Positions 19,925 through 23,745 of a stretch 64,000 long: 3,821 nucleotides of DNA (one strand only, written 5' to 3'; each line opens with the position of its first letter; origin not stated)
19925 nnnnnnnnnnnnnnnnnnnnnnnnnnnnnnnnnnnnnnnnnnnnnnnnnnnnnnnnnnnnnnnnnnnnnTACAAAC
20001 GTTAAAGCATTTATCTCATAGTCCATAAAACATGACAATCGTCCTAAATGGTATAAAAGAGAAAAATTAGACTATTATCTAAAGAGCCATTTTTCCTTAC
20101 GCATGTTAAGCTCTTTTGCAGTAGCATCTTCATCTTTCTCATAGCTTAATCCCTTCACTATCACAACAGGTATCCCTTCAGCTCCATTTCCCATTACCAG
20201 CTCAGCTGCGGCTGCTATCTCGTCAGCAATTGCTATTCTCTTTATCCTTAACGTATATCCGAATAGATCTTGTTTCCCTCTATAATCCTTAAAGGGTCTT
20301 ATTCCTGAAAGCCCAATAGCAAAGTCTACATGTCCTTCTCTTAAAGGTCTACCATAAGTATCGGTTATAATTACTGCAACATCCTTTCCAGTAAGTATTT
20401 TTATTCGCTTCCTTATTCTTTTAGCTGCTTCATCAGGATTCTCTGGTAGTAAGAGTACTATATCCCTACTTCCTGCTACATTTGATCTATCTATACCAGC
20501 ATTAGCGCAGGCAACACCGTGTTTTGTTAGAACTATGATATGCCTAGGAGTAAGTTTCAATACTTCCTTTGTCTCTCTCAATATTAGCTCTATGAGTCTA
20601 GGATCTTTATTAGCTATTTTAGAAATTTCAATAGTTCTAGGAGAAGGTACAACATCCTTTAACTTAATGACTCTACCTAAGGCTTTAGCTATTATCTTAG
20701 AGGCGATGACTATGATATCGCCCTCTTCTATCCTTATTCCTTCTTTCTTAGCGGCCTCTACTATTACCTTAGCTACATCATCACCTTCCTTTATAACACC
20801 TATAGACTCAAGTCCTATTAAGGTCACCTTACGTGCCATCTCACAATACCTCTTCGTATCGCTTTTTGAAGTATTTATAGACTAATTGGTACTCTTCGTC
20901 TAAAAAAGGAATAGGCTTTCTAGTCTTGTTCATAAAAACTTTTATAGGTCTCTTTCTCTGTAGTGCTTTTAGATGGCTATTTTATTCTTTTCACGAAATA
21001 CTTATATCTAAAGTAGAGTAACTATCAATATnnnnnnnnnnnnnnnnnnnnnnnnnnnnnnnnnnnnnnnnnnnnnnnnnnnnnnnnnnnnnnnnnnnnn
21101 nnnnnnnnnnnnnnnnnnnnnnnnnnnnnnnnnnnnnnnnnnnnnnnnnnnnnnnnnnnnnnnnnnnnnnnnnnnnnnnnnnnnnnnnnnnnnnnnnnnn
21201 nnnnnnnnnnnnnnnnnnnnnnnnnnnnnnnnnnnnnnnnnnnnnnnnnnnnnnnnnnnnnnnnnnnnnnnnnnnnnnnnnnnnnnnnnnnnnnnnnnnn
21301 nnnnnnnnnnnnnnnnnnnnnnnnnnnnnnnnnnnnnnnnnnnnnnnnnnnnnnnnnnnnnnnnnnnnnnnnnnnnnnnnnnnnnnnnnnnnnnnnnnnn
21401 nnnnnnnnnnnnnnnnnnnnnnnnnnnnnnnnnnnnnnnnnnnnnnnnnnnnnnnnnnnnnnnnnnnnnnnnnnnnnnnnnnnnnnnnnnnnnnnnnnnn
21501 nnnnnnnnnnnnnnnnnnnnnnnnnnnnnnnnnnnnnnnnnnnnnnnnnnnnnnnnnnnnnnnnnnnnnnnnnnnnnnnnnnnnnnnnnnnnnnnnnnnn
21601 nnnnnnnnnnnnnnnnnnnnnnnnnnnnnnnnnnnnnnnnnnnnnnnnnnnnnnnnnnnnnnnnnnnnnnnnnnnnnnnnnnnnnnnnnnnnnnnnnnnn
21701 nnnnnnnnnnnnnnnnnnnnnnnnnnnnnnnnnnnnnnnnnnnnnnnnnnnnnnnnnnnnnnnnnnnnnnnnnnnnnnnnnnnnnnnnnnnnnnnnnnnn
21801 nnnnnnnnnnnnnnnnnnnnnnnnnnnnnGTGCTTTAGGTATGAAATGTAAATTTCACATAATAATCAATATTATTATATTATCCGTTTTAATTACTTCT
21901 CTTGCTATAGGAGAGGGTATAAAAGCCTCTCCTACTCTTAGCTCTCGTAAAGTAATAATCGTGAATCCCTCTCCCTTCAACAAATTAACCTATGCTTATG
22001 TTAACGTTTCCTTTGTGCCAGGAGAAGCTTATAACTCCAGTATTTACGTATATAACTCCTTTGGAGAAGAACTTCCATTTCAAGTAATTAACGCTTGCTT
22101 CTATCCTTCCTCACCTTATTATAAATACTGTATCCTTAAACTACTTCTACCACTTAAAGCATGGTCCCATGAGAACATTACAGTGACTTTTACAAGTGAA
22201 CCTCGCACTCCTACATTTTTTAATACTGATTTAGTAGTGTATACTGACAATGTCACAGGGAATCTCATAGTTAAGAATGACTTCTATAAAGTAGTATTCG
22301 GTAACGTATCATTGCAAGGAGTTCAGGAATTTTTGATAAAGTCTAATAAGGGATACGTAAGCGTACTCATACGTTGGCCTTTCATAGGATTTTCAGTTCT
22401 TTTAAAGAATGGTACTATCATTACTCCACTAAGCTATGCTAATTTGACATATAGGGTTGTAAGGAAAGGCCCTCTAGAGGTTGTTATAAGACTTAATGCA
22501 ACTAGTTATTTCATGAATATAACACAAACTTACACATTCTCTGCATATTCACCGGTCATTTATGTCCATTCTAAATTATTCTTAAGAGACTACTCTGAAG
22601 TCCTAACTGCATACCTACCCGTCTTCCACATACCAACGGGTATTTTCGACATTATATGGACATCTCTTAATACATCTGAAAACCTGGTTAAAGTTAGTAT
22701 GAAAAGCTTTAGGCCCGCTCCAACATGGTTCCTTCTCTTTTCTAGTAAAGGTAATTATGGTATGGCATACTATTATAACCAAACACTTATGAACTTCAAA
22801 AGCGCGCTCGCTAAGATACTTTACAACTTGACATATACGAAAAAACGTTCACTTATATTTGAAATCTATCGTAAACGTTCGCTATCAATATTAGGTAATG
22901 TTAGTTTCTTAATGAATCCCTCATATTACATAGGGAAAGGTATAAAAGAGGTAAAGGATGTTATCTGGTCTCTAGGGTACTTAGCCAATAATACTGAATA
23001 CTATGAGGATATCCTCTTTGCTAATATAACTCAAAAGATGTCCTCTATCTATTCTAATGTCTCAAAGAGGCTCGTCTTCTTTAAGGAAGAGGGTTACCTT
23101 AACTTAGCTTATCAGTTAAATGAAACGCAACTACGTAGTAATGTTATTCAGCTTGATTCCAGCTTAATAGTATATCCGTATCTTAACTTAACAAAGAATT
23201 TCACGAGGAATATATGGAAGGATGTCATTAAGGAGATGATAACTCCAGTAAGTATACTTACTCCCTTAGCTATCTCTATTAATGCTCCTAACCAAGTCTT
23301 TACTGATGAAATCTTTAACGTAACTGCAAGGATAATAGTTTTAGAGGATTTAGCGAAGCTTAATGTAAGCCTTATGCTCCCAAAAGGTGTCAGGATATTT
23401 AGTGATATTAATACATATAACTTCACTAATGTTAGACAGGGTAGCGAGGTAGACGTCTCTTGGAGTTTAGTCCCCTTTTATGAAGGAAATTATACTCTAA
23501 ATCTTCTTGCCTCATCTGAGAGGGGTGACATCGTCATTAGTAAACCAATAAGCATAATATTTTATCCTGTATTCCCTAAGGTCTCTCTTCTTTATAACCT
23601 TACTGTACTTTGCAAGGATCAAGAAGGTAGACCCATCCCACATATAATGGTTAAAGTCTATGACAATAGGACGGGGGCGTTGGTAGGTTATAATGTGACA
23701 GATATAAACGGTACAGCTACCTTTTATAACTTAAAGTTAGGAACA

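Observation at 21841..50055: Two paralogous giant surface proteins with the same domain grammar but opposite stalk topology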

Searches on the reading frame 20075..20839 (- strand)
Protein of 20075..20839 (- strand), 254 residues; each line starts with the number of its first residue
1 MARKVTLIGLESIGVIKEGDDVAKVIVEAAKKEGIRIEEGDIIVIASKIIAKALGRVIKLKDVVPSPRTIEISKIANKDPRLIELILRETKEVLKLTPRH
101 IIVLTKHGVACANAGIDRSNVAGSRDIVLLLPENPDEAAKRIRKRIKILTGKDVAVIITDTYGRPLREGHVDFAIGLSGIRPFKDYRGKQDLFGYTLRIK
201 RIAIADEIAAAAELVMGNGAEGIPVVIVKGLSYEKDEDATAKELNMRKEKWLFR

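Call 9: search_protein_families(library=pfam, proteins=[window:20075-20839:-], max_evalue=0.001)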
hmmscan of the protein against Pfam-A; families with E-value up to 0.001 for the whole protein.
window:20075-20839:- (254 aa): 1 family
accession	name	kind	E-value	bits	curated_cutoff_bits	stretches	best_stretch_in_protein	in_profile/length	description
PF01996.21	F420_ligase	-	3e-77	259.4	25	1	13-230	4-218/218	F420-0:Gamma-glutamyl ligase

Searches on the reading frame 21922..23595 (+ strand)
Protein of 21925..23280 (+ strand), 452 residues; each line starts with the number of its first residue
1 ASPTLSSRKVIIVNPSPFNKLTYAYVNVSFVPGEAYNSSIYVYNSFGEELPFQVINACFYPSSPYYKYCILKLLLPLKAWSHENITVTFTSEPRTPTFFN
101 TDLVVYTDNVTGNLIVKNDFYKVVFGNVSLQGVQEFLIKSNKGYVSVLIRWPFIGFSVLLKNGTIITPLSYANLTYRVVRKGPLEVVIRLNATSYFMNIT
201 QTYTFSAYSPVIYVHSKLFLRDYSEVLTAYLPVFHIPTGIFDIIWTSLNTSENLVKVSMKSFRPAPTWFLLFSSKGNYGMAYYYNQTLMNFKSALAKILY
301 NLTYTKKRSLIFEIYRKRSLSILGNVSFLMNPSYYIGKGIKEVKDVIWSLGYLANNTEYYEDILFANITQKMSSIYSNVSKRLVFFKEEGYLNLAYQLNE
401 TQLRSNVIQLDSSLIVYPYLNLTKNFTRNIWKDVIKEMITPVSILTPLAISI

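Call 26: search_protein_families(library=pfam, proteins=[window:21925-23280:+], max_evalue=10)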
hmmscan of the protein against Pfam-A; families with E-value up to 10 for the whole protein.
window:21925-23280:+ (452 aa): 1 family
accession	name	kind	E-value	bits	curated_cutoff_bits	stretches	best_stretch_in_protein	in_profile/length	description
PF07748.19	Glyco_hydro_38C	-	0.18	12.5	25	1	176-232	69-125/206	Glycosyl hydrolases family 38 C-terminal domain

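Call 37: find_homologous_proteins(query=A4, max_evalue=0.01)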
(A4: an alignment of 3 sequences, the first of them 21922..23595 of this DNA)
Query A4 (3 sequences) (558 aa, profile of the alignment): 2 proteins with E <= 0.01 among 7985 candidates.
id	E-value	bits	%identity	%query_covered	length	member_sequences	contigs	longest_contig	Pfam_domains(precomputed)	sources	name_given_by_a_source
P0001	0.0e+0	1021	100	100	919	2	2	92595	PF13715.13,PF02369.23,PF17802.8,PF13620.13,PF17210.10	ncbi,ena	-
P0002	0.0e+0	1011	53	99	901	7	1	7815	PF11974.15,PF17802.8,PF13620.13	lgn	-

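Call 61: predict_structure(alignment_id=A4)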
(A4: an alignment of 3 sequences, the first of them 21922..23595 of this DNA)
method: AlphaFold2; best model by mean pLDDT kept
length: 558 residues; sequences in the alignment: 3
mean_pLDDT: 44.4   pTM: 0.33
mean pLDDT of the five models: 44.4, 44.4, 44.1, 42.7, 37.9
residues with pLDDT >= 90: 17; 70-90: 71; 50-70: 95; < 50: 375
segments of 3 or more residues with pLDDT < 50: 1-23, 33-40, 55-68, 78-102, 107-125, 127-175, 211-213, 227-408, 412-447, 550-558
pLDDT, mean of each block of 10 residues (from residue 1): 27 35 49 45 53 48 45 49 34 31 44 44 42 22 26 34 41 47 53 55 57 53 51 37 27 25 27 25 25 29 29 34 31 31 32 28 22 22 23 37 41 42 27 29 37 84 89 76 83 85 84 90 79 65 70 33
secondary structure, 60 per line:
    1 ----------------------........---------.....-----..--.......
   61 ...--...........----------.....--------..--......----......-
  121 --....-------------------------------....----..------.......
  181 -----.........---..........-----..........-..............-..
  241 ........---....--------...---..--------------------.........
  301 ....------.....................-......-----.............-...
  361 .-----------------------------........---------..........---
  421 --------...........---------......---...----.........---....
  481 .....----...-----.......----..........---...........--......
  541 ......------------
elements in order: E23-30 E40-44 E54-63 E66-76 E87-91 E104-109 E114-119 E123-126 E158-161 E174-180 E186-194 E198-207 E213-222 E227-237 H239-248 H252-255 E264-266 H292-304 H311-331 H333-338 H344-356 H358-361 E391-398 E408-417 H429-439 E449-454 E458-460 E465-473 E477-485 E490-492 E498-504 E509-518 E522-532 E535-546

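Call 94: fold_search(model_id=the predicted structure, library=pdb)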
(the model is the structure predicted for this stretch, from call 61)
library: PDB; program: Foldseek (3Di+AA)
matches with E <= 10: 1543; with E <= 0.001: 151
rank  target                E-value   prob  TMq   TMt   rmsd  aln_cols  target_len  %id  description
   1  7p4l_B                7.0e-07  1.00  0.16  0.19  31.4       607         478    9  Crystal structure of the trimeric ectodomain of archaeal Fusexin1 (Fsx1) (released 2022-07-13)
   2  3kls_A                7.0e-07  0.99  0.16  0.06  34.8       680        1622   11  Structure of complement C5 in complex with SSL7 (released 2009-11-24)
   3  3frp_G                9.5e-07  1.00  0.17  0.41   4.3       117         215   18  Crystal Structure of Cobra Venom Factor, a Co-factor for C3- and C5 convertase CVFBb (released 2009-04-28)
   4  2qki_E                1.1e-06  1.00  0.17  0.46   3.9       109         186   14  Human C3c in complex with the inhibitor compstatin (released 2007-08-14)
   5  3kls_B                1.3e-06  0.99  0.16  0.06  34.8       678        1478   11  Structure of complement C5 in complex with SSL7 (released 2009-11-24)
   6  3cu7_B                1.4e-06  0.99  0.16  0.07  35.1       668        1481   11  Human Complement Component 5 (released 2008-06-10)
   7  9fx2                  1.6e-06  1.00  0.17  0.09  26.8       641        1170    9  Structure of methylamine activated CD109 (released 2025-03-19)
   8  2a74_E                1.8e-06  1.00  0.17  0.47   3.6       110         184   15  Human Complement Component C3c (released 2005-09-27)
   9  3km9_A                1.8e-06  0.99  0.16  0.06  35.3       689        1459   10  Structure of complement C5 in complex with the C-terminal beta-grasp domain of SSL7 (released 2009-12-01)
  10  3cu7_A                1.9e-06  0.99  0.16  0.06  35.2       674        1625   11  Human Complement Component 5 (released 2008-06-10)
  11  9fx3_A                2.0e-06  1.00  0.17  0.09  31.1       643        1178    8  Structure of active human CD109 (released 2025-03-19)
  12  9u5z_E                2.6e-06  1.00  0.16  0.07  30.8       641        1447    9  C3 convertases zymogen C4b2 in activation state (released 2026-01-14)
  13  9u62_E                2.6e-06  1.00  0.17  0.07  29.1       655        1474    8  AP pathways C3 convertase C3bBbP and C3 complex (released 2026-01-14)
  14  2a74_B                3.2e-06  1.00  0.17  0.47  11.5       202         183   10  Human Complement Component C3c (released 2005-09-27)
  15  3hrz_B                3.9e-06  1.00  0.17  0.38  10.9       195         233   12  Cobra Venom Factor (CVF) in complex with human factor B (released 2009-07-07)
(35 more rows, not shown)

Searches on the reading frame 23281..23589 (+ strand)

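Call 26: search_protein_families(library=pfam, proteins=[window:23281-23589:+], max_evalue=10)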
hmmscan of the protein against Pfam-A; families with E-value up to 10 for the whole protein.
window:23281-23589:+ (103 aa): 5 families
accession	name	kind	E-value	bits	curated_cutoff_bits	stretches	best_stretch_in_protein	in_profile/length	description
PF13584.12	BatD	-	0.00014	22.9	24.1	1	2-92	4-90/92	BatD DUF11 like domain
PF14524.12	Wzt_C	-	0.0035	17.8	30.4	1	5-83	27-111/143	Wzt C-terminal domain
PF23643.1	TRAPPC13_C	-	0.087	13.4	27.9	1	3-69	1-67/95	Trafficking protein particle complex subunit 13, C-terminal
PF22744.3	Toast-rack_PspC-Cterm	-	0.14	12.3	27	1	26-51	79-104/136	ToastRack found in some PspC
PF22053.2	DUF6938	-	0.26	11.3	27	1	67-101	132-163/236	Domain of unknown function (DUF6938)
